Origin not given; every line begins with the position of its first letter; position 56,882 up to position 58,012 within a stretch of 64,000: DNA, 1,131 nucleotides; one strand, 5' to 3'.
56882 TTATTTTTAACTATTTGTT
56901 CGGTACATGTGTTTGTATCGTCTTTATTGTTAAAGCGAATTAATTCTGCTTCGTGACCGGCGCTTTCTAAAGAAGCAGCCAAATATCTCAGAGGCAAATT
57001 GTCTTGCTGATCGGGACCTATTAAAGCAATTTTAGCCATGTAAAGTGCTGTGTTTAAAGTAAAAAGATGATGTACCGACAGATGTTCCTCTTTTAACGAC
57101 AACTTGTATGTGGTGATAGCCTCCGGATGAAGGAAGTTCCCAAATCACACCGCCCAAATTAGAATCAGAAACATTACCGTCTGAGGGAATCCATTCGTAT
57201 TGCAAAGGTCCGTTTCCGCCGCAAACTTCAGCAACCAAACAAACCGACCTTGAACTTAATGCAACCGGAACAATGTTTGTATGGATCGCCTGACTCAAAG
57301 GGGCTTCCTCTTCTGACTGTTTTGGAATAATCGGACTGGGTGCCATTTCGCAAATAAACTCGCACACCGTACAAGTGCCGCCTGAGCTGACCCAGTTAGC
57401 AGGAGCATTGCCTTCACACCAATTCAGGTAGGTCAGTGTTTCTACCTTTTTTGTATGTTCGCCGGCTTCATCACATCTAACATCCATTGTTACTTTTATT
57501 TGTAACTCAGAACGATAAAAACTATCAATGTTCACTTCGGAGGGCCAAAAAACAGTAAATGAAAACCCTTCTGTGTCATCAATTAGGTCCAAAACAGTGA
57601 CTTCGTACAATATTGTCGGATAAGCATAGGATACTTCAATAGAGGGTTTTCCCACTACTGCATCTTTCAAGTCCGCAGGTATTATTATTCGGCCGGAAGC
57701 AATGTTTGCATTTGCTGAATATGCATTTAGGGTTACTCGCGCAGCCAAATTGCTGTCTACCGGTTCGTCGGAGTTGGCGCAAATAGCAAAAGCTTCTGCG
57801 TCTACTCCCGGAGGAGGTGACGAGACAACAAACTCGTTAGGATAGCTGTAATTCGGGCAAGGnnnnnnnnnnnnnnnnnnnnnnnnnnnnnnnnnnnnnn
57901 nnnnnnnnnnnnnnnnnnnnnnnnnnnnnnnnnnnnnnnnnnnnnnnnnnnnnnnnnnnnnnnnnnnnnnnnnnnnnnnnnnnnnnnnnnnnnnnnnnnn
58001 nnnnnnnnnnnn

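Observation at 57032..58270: Second, longer (D-A / D-M-D-I)n repeat lipoprotein with 280 bp of hexanucleotide tandem repeat, in a different locus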

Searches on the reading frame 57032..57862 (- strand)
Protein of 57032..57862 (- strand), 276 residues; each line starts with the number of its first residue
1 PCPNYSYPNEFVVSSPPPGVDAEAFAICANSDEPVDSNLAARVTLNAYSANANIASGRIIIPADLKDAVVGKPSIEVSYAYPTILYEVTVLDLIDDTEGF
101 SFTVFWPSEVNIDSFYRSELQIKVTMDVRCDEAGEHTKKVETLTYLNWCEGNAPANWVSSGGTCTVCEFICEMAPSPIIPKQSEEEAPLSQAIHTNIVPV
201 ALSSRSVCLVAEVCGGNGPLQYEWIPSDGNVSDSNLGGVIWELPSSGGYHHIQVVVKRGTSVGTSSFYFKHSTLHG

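Call 10: find_homologous_proteins(query=window:57035-57862:-, max_evalue=0.01)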
Query seq(276 aa) (276 aa): 11 proteins with E <= 0.01 among 404 candidates.
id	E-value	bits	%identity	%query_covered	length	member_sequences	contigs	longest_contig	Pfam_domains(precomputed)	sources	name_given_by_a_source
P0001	7.0e-185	631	100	100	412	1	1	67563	-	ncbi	-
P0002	3.3e-77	278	48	98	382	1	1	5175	-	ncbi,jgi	-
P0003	6.0e-77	277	49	98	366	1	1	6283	-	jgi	jgi:hypothetical protein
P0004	1.3e-57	214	44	98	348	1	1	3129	-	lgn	-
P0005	1.9e-47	180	39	94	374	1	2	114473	-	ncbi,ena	-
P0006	1.6e-43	167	39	92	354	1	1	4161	-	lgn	-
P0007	8.1e-36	142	35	86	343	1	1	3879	-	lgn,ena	-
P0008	2.6e-34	137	36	94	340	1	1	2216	-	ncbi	-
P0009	5.7e-31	126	37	81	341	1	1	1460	-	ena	-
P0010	5.0e-30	123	35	86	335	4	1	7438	-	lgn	-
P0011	6.8e-26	109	34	88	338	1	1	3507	-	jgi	jgi:hypothetical protein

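Call 13: find_encoding_contigs(protein=P0001, flank=3000, max_places=3)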
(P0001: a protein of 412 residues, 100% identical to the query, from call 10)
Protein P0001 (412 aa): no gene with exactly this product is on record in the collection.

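Call 16: find_related_loci(query=A1, collection=genome_contigs, flank=8000)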
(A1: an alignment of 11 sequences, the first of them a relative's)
Query A1 (412 aa) in genome_contigs; peptide patterns used: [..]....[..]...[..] (x = any residue, [..] = any of these).
55 stretches matched a pattern; 32 encode a relative of the query (tblastn E <= 1e-3); 32 distinct loci.
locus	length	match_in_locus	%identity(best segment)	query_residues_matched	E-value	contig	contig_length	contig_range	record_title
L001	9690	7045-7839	36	138-403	3e-49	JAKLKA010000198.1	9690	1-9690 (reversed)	MAG: Polyangiaceae bacterium isolate MAG.220 MAG.220-scaffold_3942, whole genome shotgun sequence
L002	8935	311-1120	37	137-407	2e-49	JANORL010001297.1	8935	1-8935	MAG: Polyangiaceae bacterium isolate VAR_4_metabat_184 VAR_4_k141_4151483, whole genome shotgun sequence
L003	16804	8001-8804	37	138-406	1e-47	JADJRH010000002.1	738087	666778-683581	MAG: Polyangiaceae bacterium isolate Fred_18-Q3-R57-64_MAXAC.407 tig00003997-10-7377910, whole genome shotgun sequence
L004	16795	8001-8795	36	138-403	1e-47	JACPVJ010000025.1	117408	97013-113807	MAG: Myxococcales bacterium isolate NC_groundwater_781_Ag_S2p5_70_11 JBCH_GD18_4_SO25_S179_scaffold_85476, whole genome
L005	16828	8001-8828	36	135-406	1e-46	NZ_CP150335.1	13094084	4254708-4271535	Sorangium sp. So ce375 chromosome, complete genome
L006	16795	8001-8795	36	138-403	8e-45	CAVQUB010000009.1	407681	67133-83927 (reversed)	MAG: uncultured delta proteobacterium isolate MFD09964.bin.2.222 genome assembly, contig: contig_15079, whole genome sho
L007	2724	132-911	37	145-406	4e-43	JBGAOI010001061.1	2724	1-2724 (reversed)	MAG: Polyangium sp. isolate MAG_MBR_AS.73 MBRAS-73_NODE_1061_length_2724_cov_1.875331, whole genome shotgun sequence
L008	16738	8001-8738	39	145-391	1e-41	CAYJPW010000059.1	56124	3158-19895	MAG TPA_asm: uncultured Polyangiaceae bacterium isolate ERP124720_co1_193 genome assembly, contig: NODE_790_length_56124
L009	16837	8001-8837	35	99-384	2e-41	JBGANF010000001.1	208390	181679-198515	MAG: Polyangiaceae bacterium isolate MAG_AAO_H10.108 AAOH10-108_opera_contig_315, whole genome shotgun sequence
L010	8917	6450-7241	36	138-403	5e-41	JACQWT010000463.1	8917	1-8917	MAG: Deltaproteobacteria bacterium isolate NC_groundwater_1496_Pr4_B-0.1um_72_3 SR1-18-B1_scaffold_496377, whole genome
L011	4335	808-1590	37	146-408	8e-41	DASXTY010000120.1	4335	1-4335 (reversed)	MAG TPA_asm: Polyangiaceae bacterium isolate SMAG_U4704 k141_1874860, whole genome shotgun sequence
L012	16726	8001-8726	38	138-380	2e-40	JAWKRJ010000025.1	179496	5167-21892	MAG: Polyangiaceae bacterium isolate BC1.186 BC1.186.fa-25, whole genome shotgun sequence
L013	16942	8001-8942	32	85-405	2e-40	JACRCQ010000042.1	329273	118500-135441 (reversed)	MAG: Deltaproteobacteria bacterium isolate NC_groundwater_1650_Pr3_B-0.1um_66_101 SR-2_scaffold_141_1530516, whole genom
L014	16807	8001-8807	35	110-380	4e-37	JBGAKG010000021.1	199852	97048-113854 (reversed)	MAG: Polyangiaceae bacterium isolate MAG_AAO_H125.35 AAOH125-35_opera_contig_325, whole genome shotgun sequence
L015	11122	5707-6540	34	138-409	9e-37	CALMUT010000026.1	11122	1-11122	MAG TPA_asm: uncultured Myxococcales bacterium isolate SRR2107183_bin.94_CONCOCT_v1.1_MAG genome assembly, contig: ERZ79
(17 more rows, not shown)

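Call 19: find_encoding_contigs(protein=P0005, flank=8000, max_places=2)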
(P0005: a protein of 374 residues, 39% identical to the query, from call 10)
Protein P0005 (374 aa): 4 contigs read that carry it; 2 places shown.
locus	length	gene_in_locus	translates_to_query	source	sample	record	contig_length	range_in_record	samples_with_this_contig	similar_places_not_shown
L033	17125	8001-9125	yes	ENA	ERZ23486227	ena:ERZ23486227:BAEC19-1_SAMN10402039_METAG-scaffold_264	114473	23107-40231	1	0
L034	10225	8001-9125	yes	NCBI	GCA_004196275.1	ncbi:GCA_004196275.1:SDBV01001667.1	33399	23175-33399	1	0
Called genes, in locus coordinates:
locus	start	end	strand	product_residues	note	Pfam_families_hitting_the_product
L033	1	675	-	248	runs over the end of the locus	-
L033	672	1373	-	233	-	-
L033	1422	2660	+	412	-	PF03942:DTW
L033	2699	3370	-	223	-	PF22746:SHOCT-like_DUF2089-C (faint), PF04893:Yip1 (weak)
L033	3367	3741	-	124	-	PF22747:Zn_ribbon_DUF2089, PF09862:DUF2089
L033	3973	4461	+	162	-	-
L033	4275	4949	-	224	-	-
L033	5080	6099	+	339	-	PF01327:Pep_deformylase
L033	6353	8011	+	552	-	PF02310:B12-binding, PF04055:Radical_SAM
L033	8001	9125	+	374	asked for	-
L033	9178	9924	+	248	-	-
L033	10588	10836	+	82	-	-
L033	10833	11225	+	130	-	PF01850:PIN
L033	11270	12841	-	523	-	PF03577:Peptidase_C69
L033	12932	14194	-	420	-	PF00278:Orn_DAP_Arg_deC, PF01168:Ala_racemase_N (weak), PF02784:Orn_Arg_deC_N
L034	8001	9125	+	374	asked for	-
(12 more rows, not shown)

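Call 20: find_encoding_contigs(protein=P0002, flank=5000, max_places=2)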
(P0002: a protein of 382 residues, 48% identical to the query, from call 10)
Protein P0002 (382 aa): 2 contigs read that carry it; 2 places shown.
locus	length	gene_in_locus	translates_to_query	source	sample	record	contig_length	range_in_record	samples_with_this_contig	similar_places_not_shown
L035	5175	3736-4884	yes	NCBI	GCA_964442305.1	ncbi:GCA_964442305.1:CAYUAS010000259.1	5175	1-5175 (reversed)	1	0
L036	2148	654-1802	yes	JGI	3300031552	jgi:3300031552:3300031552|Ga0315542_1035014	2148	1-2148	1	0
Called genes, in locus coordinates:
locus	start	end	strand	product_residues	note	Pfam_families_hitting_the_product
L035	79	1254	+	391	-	-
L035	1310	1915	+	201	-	PF04542:Sigma70_r2, PF08281:Sigma70_r4_2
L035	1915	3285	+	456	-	PF04773:FecR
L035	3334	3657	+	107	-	-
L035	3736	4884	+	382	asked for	-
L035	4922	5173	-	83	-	?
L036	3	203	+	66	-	?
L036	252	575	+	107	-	-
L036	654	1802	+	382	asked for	-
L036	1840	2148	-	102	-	?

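Call 34: predict_structure(alignment_id=A2)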
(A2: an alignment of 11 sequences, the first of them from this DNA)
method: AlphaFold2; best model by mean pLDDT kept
length: 276 residues; sequences in the alignment: 11
mean_pLDDT: 84.6   pTM: 0.59
mean pLDDT of the five models: 84.6, 84.0, 83.2, 82.7, 82.1
residues with pLDDT >= 90: 144; 70-90: 92; 50-70: 22; < 50: 18
segments of 3 or more residues with pLDDT < 50: 178-190
pLDDT, mean of each block of 10 residues (from residue 1): 77 93 95 95 89 93 94 96 92 94 91 75 97 91 93 79 81 49 44 79 90 75 91 84 90 85 86 68
secondary structure, 60 per line:
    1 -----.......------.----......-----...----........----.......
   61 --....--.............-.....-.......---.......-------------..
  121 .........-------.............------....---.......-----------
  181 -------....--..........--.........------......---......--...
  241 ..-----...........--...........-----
elements in order: E6-12 H24-29 E35-37 E42-49 E54-60 H63-66 E69-81 H83-87 E89-95 E99-105 E119-129 E137-149 E156-159 E163-169 H188-191 E194-203 E206-214 E221-226 E230-235 E238-242 E248-258 E261-271

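Call 41: search_protein_representatives(alignment_id=A2)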
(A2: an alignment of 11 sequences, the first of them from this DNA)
Query: 11 sequences, 272 profile positions. Proteins with E-value up to 0.001 (for the whole library): 429; up to 1e-10: 206; up to 1e-30: 133. The best 150 are listed.
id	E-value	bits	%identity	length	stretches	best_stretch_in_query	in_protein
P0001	4.9e-115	400.0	-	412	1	2-271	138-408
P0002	1.1e-111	389.0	-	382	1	1-271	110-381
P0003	2.7e-106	371.3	-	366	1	1-272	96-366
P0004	1.3e-104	365.8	-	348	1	1-272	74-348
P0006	2.2e-103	361.7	-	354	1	7-271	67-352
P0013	3.6e-95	334.8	-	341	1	2-270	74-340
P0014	9.6e-93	326.9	-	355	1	2-267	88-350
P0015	1.7e-91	322.8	-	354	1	2-270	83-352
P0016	1.0e-90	320.2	-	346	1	2-271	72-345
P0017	6.7e-90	317.5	-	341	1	10-270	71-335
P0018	7.8e-90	317.3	-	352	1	2-270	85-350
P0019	1.5e-88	313.1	-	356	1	1-269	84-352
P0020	2.1e-87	309.4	-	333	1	1-271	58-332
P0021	1.1e-85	303.8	-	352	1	2-269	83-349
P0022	1.3e-84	300.2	-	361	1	2-269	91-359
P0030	1.5e-80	286.8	-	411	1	2-271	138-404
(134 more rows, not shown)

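Call 44: find_related_loci(query=window:57032-57862:-, collection=metagenome_contigs, flank=6000)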
Query window:57032-57862:- (276 aa) in metagenome_contigs; peptide patterns used: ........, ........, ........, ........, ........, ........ (x = any residue, [..] = any of these).
82 stretches matched a pattern, but none encodes a relative of the query by tblastn (E <= 1e-3).

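Call 51: fold_search(model_id=the predicted structure, library=pdb)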
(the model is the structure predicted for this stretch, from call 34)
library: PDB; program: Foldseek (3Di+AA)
matches with E <= 10: 1781; with E <= 0.001: 6
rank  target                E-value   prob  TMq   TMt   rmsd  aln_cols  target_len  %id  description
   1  5szo_B                1.4e-04  0.99  0.23  0.16  22.9       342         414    8  Protocadherin Gamma B7 extracellular cadherin domains 1-4 P41212 crystal form (released 2016-10-19)
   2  2w1n                  1.8e-04  0.99  0.24  0.28  17.5       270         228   11  cohesin and fibronectin type-III double module construct from the Clostridium perfringens glycoside hydrolase GH84C (released 2009-02-03)
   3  5szp_A                6.6e-04  0.95  0.22  0.16  23.2       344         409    8  Protocadherin Gamma B7 extracellular cadherin domains 1-4 P21 crystal form (released 2016-10-19)
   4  5zo2_C                7.3e-04  0.99  0.22  0.21  16.3       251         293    7  Crystal structure of mouse nectin-like molecule 4 (mNecl-4) full ectodomain in complex with mouse nectin-like molecule (released 2019-01-30)
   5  5zo2_A                8.1e-04  1.00  0.23  0.31  15.9       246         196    8  Crystal structure of mouse nectin-like molecule 4 (mNecl-4) full ectodomain in complex with mouse nectin-like molecule (released 2019-01-30)
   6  6vfw_B                9.5e-04  0.80  0.20  0.14  23.6       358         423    9  Crystal structure of human delta protocadherin 10 EC1-EC4 (released 2020-03-11)
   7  1ya5_A                1.2e-03  0.85  0.17  0.22  15.9       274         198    8  Crystal structure of the titin domains z1z2 in complex with telethonin (released 2005-12-20)
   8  4fqp_A                1.5e-03  1.00  0.25  0.22  16.7       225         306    6  Crystal structure of human Nectin-like 5 full ectodomain (D1-D3) (released 2012-08-22)
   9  6vfw_C                1.6e-03  0.84  0.22  0.15  25.1       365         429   10  Crystal structure of human delta protocadherin 10 EC1-EC4 (released 2020-03-11)
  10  4zi8_A                1.9e-03  0.82  0.20  0.18  18.1       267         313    9  Structure of mouse clustered PcdhgC3 EC1-3 (released 2015-10-28)
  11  3q2w_A                2.1e-03  0.92  0.22  0.12  21.0       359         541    8  Crystal structure of mouse N-cadherin ectodomain (released 2011-02-23)
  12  7uww_A                2.3e-03  0.99  0.25  0.11  19.1       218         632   12  Sas6 with alpha-cyclodextrin (released 2023-06-14)
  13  3vyn_B                2.3e-03  0.72  0.17  0.14  17.2       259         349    9  Crystal structure of Mycobacterium tuberculosis L,D-transpeptidase LdtMt2 N55 truncation mutant (resideus 55-408) (released 2013-06-19)
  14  5co1_A                2.5e-03  0.85  0.20  0.25  15.3       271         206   10  Crystal Structure of Zebrafish Protocadherin-19 EC3-4 (released 2016-11-02)
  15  5dzx_B                2.7e-03  0.82  0.20  0.15  20.9       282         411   12  Protocadherin beta 6 extracellular cadherin domains 1-4 (released 2016-05-04)
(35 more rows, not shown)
